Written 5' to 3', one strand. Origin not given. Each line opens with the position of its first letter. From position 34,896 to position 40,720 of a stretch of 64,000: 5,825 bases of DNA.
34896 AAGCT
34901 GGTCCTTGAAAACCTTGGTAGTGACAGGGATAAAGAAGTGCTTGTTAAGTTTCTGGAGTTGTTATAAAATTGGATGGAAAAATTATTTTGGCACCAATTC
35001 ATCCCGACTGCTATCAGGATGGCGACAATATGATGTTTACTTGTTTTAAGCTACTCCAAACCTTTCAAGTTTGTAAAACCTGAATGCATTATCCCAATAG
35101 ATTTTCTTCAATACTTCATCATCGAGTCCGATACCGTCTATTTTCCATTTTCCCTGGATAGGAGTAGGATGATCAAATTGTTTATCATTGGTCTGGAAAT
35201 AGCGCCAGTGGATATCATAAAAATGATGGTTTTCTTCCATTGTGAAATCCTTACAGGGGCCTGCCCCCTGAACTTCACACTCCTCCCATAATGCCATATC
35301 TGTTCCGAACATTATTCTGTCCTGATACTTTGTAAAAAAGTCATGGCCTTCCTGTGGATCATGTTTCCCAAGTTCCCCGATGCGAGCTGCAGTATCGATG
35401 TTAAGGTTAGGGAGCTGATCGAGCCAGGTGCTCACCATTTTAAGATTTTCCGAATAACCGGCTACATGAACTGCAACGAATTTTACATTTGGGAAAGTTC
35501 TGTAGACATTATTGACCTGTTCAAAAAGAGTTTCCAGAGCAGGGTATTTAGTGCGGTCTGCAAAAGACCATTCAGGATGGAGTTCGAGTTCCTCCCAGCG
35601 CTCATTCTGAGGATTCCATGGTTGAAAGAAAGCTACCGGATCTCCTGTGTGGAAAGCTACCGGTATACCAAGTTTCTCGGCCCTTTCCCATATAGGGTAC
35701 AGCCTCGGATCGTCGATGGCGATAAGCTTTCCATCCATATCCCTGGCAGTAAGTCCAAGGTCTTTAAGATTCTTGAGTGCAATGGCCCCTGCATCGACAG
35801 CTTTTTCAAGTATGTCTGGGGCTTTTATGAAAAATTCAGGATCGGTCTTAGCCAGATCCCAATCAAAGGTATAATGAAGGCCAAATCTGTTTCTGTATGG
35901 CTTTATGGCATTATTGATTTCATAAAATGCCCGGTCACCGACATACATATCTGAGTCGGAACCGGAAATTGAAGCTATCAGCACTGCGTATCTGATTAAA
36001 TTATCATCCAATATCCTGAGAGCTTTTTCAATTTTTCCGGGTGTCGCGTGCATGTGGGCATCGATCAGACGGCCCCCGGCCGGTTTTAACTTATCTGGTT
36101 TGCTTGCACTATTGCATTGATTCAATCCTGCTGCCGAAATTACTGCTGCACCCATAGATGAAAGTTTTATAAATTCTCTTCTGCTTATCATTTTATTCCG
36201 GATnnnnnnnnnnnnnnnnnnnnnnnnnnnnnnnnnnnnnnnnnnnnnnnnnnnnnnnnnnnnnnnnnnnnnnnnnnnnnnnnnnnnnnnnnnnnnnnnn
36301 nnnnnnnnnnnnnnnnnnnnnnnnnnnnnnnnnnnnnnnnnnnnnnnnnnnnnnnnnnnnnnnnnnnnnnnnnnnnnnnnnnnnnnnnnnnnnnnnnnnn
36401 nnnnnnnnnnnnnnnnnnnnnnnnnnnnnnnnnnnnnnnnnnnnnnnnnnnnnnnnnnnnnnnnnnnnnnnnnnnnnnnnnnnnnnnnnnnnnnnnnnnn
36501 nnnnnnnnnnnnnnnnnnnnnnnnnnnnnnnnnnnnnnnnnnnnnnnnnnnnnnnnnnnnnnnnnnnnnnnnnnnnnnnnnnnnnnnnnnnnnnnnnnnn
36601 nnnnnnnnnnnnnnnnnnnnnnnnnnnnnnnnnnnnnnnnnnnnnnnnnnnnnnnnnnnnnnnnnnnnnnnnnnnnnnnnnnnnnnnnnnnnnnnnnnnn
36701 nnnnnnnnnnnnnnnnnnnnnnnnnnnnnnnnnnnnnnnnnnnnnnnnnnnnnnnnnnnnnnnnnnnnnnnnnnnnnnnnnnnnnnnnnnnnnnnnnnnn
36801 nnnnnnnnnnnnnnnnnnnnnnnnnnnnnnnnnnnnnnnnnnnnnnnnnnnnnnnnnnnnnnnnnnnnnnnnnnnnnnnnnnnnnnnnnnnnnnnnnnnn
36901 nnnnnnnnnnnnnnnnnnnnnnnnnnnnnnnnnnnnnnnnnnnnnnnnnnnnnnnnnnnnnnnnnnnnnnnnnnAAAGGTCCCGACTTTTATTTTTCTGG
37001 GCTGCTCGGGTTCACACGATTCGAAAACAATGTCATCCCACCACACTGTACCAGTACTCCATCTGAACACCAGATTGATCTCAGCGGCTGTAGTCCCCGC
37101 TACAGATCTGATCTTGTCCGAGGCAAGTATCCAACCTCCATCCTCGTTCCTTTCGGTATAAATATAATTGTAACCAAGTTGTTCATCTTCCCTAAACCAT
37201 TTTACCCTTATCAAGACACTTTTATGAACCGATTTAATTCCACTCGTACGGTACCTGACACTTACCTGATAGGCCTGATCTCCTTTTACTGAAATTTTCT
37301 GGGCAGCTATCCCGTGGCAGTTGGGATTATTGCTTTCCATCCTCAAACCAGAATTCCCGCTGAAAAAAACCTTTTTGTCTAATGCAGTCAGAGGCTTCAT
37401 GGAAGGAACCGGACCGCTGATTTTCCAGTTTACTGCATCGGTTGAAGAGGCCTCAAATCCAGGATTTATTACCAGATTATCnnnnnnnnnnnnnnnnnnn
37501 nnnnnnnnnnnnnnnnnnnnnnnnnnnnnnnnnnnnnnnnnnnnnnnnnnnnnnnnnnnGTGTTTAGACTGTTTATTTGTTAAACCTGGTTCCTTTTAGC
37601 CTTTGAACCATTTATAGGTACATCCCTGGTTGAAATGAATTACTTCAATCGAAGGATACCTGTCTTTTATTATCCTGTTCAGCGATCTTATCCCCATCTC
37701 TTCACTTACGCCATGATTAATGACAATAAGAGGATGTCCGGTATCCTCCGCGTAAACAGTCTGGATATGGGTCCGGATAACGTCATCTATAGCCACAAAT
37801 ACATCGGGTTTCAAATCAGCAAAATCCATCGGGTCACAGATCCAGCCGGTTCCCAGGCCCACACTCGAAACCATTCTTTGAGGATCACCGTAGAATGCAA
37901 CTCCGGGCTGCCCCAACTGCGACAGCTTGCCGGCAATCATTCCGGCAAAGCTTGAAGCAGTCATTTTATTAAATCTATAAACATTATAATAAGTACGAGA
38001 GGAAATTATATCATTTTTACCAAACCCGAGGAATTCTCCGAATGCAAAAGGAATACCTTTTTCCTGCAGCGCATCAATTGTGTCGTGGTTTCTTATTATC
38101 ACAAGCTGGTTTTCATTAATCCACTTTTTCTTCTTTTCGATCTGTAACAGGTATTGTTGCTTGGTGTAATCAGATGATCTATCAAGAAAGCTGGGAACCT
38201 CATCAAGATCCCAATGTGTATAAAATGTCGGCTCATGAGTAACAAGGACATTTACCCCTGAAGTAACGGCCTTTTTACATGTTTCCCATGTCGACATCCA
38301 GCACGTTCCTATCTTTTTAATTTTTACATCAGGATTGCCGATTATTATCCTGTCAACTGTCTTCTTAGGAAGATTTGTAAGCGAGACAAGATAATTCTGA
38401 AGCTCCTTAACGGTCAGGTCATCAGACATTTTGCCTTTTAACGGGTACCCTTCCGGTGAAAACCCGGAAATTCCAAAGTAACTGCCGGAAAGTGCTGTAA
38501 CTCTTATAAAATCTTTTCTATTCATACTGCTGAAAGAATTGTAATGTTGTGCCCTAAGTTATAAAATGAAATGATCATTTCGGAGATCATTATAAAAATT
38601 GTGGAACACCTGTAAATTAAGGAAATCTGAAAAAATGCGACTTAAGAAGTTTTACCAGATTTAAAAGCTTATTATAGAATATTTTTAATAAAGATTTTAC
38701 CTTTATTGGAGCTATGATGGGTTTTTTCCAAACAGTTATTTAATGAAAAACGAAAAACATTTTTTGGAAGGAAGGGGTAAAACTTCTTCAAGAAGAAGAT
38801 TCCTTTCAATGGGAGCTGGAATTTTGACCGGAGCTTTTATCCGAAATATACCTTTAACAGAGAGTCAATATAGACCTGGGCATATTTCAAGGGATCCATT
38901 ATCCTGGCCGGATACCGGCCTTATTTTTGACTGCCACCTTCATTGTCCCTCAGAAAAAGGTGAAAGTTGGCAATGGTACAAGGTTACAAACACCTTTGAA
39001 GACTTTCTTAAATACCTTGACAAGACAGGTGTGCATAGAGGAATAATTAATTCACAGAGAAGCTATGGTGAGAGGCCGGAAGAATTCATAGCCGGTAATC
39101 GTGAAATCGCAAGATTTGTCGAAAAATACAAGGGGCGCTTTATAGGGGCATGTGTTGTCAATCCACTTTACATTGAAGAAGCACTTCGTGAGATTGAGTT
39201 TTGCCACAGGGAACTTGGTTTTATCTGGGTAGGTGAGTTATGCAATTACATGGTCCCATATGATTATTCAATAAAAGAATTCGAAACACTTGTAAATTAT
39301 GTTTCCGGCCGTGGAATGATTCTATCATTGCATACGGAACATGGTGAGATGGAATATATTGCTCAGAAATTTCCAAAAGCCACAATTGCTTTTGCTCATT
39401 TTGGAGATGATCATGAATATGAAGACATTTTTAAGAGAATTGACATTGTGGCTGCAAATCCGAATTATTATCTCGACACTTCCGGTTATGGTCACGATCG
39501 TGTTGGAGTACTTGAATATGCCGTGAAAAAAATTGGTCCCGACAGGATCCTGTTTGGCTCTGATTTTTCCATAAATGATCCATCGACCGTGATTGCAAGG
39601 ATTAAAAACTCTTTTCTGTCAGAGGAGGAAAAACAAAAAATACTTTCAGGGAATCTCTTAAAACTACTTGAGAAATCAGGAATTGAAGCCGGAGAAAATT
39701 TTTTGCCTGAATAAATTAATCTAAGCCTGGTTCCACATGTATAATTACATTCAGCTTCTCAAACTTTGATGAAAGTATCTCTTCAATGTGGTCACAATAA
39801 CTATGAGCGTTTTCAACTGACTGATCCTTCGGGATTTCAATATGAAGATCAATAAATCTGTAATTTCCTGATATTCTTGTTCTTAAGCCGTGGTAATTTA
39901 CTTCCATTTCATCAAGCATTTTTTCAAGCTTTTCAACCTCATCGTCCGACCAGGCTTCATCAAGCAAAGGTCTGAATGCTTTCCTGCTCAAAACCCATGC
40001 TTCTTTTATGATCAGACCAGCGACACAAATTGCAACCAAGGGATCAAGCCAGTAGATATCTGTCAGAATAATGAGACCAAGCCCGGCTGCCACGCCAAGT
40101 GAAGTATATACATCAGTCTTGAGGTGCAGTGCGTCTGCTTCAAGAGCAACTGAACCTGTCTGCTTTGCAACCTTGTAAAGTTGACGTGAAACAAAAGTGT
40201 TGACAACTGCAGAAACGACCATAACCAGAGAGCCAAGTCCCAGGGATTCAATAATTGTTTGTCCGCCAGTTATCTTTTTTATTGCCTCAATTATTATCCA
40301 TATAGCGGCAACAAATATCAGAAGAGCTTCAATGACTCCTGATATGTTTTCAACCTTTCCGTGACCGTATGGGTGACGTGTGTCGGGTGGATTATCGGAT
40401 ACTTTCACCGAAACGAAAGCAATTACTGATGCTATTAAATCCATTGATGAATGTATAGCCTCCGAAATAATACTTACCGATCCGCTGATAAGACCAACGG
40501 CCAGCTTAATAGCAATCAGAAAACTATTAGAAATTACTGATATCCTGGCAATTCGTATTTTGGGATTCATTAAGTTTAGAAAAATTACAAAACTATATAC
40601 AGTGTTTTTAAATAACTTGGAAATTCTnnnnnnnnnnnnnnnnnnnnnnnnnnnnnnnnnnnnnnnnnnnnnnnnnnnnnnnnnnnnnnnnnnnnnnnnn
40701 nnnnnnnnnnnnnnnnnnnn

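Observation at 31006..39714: Exported amide/C-N bond hydrolase cluster of unknown substrate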

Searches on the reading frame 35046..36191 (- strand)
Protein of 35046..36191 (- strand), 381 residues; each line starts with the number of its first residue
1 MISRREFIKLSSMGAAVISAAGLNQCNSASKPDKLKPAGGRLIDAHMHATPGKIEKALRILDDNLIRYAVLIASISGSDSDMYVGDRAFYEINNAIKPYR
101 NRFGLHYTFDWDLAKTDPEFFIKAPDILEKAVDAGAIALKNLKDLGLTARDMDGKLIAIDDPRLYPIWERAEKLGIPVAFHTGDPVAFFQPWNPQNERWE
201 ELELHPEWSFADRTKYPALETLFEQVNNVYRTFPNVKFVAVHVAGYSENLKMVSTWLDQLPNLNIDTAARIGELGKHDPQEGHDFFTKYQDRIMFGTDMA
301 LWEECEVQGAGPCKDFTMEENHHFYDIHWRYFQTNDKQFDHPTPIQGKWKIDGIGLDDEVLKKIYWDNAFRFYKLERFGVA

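Call 5: search_protein_families(library=pfam, proteins=[window:35046-36191:-], max_evalue=0.01)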
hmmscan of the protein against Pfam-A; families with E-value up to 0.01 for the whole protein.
window:35046-36191:- (381 aa): 1 family
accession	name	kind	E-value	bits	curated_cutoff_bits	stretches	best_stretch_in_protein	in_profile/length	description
PF04909.20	Amidohydro_2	-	4.9e-24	86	26.4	1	99-375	59-289/289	Amidohydrolase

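Call 6: search_protein_families(library=ncbifam, proteins=[window:35046-36191:-], max_evalue=0.01)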
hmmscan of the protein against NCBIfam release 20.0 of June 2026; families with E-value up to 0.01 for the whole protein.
window:35046-36191:- (381 aa): 0 families

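Call 33: search_solved_structures(query=window:35046-36191:-, max_evalue=0.001)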
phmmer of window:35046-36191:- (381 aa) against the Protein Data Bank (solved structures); distinct sequences matched with E-value up to 0.001: 0.

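Call 73: find_homologous_proteins(query=window:35046-36191:-, max_evalue=1e-10)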
Query window:35046-36191:- (381 aa): 1957 proteins with E <= 1e-10 among 5009 candidates; the best 120 are listed.
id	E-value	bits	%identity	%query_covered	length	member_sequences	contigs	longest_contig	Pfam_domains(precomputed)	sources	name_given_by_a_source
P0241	1.8e-247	839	91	100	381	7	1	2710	PF04909.21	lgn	-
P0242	2.3e-246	835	91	100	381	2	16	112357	PF04909.21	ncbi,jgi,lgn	jgi:hypothetical protein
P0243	2.9e-236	802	87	100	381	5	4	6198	PF04909.21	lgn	-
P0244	8.7e-225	764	82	100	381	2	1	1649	PF04909.21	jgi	jgi:Amidohydrolase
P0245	5.0e-218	742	80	100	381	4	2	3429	PF04909.21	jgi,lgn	jgi:predicted TIM-barrel fold metal-dependent hydrolase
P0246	6.6e-216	735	79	100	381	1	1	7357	PF04909.21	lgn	-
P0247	8.4e-213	725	78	100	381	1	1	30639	PF04909.21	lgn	-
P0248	4.3e-212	722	77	100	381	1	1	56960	PF04909.21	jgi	jgi:predicted TIM-barrel fold metal-dependent hydrolase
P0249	1.1e-211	721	77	100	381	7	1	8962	PF04909.21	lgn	-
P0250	2.4e-211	720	77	100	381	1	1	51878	PF04909.21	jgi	jgi:predicted TIM-barrel fold metal-dependent hydrolase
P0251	4.1e-211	719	77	100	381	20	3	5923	PF04909.21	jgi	jgi:predicted TIM-barrel fold metal-dependent hydrolase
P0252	1.0e-210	718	78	100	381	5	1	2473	PF04909.21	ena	-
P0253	1.9e-209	714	77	100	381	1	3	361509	PF04909.21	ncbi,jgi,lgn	-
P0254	9.6e-208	708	76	100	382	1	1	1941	PF04909.21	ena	-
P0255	1.0e-207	708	76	100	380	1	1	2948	PF04909.21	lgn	-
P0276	1.3e-202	691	73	100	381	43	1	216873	PF04909.21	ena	-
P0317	6.4e-197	672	73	100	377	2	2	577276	PF04909.21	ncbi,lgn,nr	ncbi:MAG: amidohydrolase family protein [Bacteroidales bacterium]|nr:amidohydrolase family protein [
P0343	2.7e-190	651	71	100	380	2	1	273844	PF04909.21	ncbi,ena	-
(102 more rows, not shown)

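Call 88: find_encoding_contigs(protein=P0317, flank=9000, max_places=1)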
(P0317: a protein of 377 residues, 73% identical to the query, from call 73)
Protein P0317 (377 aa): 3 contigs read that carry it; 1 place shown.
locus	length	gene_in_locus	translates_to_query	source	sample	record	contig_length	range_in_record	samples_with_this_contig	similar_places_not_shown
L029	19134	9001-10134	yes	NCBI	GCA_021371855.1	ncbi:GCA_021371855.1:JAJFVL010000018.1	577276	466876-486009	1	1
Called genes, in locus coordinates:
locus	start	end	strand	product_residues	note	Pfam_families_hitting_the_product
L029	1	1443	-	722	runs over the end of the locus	PF01966:HD (weak), PF18019:Cas3_HD, PF00270:DEAD, PF00271:Helicase_C, PF22590:Cas3-like_C_2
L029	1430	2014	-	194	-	-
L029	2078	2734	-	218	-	PF21350:Cas6_I-A (faint), PF01881:Cas_Cas6_C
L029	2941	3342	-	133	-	PF08797:HIRAN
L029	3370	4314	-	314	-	-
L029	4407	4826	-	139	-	-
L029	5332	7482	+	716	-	PF00930:DPPIV_N, PF02129:Peptidase_S15 (faint), PF20434:BD-FAE (faint), PF00326:Peptidase_S9, PF01738:DLH (weak), PF12146:Hydrolase_4 (faint)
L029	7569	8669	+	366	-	PF00465:Fe-ADH, PF13685:Fe-ADH_2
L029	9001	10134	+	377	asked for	PF04909:Amidohydro_2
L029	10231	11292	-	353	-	-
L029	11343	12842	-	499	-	PF00884:Sulfatase, PF01663:Phosphodiest, PF16347:SGSH_C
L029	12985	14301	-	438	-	PF13660:DUF4147, PF05161:MOFRL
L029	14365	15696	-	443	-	PF02447:GntP_permease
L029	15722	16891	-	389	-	PF01208:URO-D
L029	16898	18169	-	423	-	PF00083:Sugar_tr (weak), PF07690:MFS_1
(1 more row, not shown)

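Call 89: find_encoding_contigs(protein=P0343, flank=9000, max_places=1)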
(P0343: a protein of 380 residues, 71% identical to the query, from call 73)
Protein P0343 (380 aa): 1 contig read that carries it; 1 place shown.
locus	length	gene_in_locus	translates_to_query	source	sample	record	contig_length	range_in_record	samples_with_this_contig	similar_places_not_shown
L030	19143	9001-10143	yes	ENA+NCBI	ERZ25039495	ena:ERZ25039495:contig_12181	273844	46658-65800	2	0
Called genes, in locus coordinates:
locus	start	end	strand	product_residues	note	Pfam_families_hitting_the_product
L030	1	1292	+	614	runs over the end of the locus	PF01120:Alpha_L_fucos, PF16871:DUF5077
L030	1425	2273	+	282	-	PF01545:Cation_efflux, PF16916:ZT_dimer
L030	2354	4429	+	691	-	PF13517:FG-GAP_3 (faint), PF01839:FG-GAP (faint), PF06580:His_kinase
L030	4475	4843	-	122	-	PF04909:Amidohydro_2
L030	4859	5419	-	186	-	-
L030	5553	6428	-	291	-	PF00892:EamA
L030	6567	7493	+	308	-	PF01784:DUF34_NIF3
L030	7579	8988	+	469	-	PF00795:CN_hydrolase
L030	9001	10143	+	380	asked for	PF04909:Amidohydro_2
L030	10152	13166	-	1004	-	PF17128:DUF5107, PF07719:TPR_2 (faint), PF12895:ANAPC3 (faint), PF13428:TPR_14 (faint), PF13432:TPR_16 (faint), PF14559:TPR_19 (faint), PF25064:ARM_TT21_5th (weak), PF13431:TPR_17 (faint)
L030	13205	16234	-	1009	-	PF17128:DUF5107, PF07719:TPR_2 (faint), PF13428:TPR_14 (faint), PF13432:TPR_16 (faint), PF14559:TPR_19 (weak)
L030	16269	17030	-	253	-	PF02633:Creatininase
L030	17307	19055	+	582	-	PF00756:Esterase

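Call 90: find_encoding_contigs(protein=P0276, flank=9000, max_places=1)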
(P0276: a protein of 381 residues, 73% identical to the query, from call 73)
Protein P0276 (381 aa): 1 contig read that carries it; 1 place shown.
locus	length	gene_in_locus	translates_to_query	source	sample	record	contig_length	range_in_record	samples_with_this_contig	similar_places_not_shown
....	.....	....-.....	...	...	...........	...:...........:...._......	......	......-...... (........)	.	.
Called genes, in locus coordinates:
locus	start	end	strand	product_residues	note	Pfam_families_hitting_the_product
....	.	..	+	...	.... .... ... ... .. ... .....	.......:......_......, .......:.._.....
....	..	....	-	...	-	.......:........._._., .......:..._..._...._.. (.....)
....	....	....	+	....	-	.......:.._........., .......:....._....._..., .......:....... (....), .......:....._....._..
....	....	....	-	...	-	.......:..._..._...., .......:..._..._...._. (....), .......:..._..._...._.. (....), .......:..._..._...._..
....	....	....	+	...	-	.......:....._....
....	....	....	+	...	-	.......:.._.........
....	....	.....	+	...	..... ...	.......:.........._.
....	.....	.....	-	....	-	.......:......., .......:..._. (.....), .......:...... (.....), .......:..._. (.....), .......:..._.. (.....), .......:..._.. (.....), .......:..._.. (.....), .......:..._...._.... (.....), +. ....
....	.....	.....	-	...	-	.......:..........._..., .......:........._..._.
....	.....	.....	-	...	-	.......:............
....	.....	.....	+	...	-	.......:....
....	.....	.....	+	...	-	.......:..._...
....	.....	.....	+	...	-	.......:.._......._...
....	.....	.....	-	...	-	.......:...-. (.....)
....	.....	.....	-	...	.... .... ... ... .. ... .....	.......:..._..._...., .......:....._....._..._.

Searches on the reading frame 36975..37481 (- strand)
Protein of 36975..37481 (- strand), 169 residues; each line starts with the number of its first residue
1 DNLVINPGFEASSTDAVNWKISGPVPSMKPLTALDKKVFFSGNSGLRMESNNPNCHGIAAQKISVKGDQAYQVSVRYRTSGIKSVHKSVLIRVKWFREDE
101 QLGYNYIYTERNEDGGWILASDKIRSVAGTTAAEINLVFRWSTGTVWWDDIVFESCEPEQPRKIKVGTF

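Call 78: search_protein_families(library=pfam, proteins=[window:36975-37481:-], max_evalue=0.5)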
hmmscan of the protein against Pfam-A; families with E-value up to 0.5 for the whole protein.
window:36975-37481:- (169 aa): 1 family
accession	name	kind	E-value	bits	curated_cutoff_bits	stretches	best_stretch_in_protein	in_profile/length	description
PF22637.2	CBM_4_9_1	-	0.0085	16.8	27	1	46-151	47-146/148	BppA domain 1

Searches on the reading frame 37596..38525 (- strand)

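Call 5: search_protein_families(library=pfam, proteins=[window:37596-38525:-], max_evalue=0.01)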
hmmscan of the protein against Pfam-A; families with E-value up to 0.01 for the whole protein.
window:37596-38525:- (309 aa): 1 family
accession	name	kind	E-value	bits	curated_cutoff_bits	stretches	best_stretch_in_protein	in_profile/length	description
PF01784.24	DUF34_NIF3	-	2.5e-13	50.7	23.4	1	60-298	27-250/256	Duf34/NIF3 (NGG1p interacting factor 3)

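Call 6: search_protein_families(library=ncbifam, proteins=[window:37596-38525:-], max_evalue=0.01)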
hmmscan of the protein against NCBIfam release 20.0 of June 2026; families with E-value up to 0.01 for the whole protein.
window:37596-38525:- (309 aa): 1 family
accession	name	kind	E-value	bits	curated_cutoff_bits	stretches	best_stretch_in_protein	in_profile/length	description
TIGR00486.1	YbgI_SA1388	equivalog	1.9e-09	37.6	130.55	1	62-296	29-242/250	Nif3-like dinuclear metal center hexameric protein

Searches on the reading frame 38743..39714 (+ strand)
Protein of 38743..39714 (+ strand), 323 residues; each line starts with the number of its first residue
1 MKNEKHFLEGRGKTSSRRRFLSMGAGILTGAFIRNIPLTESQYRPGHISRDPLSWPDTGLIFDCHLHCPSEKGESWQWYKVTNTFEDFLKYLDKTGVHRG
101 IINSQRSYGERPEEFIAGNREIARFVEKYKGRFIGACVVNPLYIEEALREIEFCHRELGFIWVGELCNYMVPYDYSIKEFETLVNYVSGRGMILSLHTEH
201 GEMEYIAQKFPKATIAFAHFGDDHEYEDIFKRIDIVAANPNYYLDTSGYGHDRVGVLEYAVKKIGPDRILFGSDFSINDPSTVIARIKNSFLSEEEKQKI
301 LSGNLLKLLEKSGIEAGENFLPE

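Call 5: search_protein_families(library=pfam, proteins=[window:38743-39714:+], max_evalue=0.01)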
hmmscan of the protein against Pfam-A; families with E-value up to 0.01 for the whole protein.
window:38743-39714:+ (323 aa): 1 family
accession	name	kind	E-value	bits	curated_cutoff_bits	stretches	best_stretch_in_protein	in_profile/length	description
PF04909.20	Amidohydro_2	-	1e-22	81.7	26.4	1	63-308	2-286/289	Amidohydrolase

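Call 6: search_protein_families(library=ncbifam, proteins=[window:38743-39714:+], max_evalue=0.01)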
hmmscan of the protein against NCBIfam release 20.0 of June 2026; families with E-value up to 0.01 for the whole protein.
window:38743-39714:+ (323 aa): 0 families

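Call 34: search_solved_structures(query=window:38743-39714:+, max_evalue=0.001)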
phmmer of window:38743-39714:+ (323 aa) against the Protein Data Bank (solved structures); distinct sequences matched with E-value up to 0.001: 7.
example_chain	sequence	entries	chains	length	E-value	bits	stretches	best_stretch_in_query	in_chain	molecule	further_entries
3s4t_A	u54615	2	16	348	1e-07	34.5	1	235-310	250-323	Amidohydrolase 2 | Gamma-resorcylate decarboxylase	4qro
3nur_A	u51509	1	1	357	1.2e-07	34.3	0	191-310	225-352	Amidohydrolase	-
2wm1_A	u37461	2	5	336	9.7e-06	28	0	107-179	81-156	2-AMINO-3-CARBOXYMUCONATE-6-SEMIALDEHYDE DECARBOXYLASE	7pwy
4ofc_A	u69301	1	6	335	1e-05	27.9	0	107-179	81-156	2-amino-3-carboxymuconate-6-semialdehyde decarboxylase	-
4igm_A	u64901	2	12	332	1.2e-05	27.7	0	107-179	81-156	2-amino-3-carboxymuconate-6-semialdehyde decarboxylase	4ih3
4ign_A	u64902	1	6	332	1.2e-05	27.7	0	107-179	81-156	2-amino-3-carboxymuconate-6-semialdehyde decarboxylase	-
3ij6_A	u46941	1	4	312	0.00088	21.6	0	241-311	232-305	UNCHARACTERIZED METAL-DEPENDENT HYDROLASE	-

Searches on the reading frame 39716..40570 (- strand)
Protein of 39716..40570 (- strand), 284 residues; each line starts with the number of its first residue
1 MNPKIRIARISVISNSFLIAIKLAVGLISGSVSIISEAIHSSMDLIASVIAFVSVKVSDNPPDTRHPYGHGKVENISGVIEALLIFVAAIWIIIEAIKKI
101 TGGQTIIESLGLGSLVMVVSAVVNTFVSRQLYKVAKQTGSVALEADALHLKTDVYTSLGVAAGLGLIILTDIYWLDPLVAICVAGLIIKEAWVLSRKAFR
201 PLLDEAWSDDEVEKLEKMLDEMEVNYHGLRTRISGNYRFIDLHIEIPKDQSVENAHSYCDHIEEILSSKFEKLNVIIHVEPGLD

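Call 7: search_protein_families(library=pfam, proteins=[window:39716-40570:-], max_evalue=0.001)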
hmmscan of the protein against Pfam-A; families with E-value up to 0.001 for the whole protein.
window:39716-40570:- (284 aa): 2 families
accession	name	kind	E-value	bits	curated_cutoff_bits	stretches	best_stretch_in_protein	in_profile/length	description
PF01545.26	Cation_efflux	-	4.6e-51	173.9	26.6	1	9-203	2-198/198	Cation efflux family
PF16916.11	ZT_dimer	-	7e-19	68.1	26.7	1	209-281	3-77/78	Dimerisation domain of Zinc Transporter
